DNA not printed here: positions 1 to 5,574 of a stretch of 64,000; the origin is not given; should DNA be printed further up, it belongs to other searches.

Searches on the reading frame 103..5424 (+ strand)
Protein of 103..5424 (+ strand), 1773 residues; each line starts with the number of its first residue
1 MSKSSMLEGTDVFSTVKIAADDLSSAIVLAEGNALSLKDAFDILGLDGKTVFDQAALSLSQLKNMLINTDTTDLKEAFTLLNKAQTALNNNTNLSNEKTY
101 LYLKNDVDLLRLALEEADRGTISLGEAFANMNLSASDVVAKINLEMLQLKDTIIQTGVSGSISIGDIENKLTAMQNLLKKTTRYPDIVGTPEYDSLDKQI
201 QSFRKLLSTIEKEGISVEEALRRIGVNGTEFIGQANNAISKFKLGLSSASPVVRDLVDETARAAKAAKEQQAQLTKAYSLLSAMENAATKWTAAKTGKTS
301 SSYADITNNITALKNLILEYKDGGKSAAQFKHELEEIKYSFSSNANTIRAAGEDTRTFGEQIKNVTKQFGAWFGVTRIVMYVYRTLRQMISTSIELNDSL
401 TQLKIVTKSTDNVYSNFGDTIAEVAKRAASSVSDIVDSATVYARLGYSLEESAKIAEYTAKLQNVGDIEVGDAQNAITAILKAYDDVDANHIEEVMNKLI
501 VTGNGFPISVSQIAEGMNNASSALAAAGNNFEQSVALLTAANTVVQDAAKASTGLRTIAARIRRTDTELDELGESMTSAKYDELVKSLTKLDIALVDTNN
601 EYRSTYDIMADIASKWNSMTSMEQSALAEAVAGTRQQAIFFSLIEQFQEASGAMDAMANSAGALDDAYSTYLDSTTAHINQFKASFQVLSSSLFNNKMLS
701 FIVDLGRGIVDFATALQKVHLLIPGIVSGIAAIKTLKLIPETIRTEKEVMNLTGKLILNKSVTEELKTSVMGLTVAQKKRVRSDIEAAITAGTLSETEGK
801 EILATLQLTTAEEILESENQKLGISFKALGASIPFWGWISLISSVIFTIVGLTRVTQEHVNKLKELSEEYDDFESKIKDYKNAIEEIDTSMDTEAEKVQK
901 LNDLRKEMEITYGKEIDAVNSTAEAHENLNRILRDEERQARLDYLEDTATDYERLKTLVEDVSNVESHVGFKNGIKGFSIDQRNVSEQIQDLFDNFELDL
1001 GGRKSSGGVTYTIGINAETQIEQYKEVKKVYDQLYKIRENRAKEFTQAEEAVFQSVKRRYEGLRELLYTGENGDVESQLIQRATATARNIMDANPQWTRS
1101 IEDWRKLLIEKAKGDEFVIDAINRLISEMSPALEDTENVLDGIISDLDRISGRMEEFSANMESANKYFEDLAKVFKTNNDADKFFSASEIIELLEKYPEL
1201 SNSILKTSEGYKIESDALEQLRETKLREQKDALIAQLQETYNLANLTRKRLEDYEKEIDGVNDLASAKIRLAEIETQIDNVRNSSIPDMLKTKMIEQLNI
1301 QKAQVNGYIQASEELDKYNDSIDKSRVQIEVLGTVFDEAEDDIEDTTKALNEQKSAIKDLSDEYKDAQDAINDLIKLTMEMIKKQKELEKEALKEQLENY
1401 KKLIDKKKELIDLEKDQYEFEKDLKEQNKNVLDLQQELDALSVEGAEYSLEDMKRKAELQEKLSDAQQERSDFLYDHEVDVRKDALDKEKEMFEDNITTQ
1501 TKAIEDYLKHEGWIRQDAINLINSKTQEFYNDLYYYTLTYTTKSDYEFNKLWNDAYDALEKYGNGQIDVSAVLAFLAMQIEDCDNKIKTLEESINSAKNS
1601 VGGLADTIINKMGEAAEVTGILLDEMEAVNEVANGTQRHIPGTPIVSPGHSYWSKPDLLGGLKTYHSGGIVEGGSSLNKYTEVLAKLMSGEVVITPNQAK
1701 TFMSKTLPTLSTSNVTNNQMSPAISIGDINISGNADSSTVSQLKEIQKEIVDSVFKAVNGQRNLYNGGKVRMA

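Call 15: search_protein_families(library=phrogs, proteins=[window:103-5424:+], max_evalue=0.001)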
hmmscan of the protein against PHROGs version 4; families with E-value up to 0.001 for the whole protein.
window:103-5424:+ (1773 aa): 10 families
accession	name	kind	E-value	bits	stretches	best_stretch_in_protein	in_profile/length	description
phrog_4211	-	tail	2.9e-78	264.4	3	269-912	482-1084/2625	tail length tape measure protein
phrog_14917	-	tail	3.3e-29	102.1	1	351-732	295-666/2249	tail length tape measure protein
phrog_1272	-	tail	2.8e-21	76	1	196-853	47-666/1606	tail length tape measure protein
phrog_1533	-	tail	6.4e-21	74.7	1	194-714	82-564/1688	tail length tape measure protein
phrog_28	-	tail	4.1e-17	63.1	1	255-1517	131-1099/1228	tail length tape measure protein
phrog_991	-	tail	3.4e-16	59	1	197-945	103-760/1966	tail length tape measure protein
phrog_167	-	tail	2.2e-15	56.5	2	212-847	110-703/1555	tail length tape measure protein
phrog_13137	-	tail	8.9e-08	32.1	1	331-549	295-537/541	tail length tape measure protein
phrog_4704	-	tail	1.4e-07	31.6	1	147-687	15-497/625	tail length tape measure protein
phrog_14441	-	tail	6e-07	30.4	1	389-540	74-224/241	tail length tape measure protein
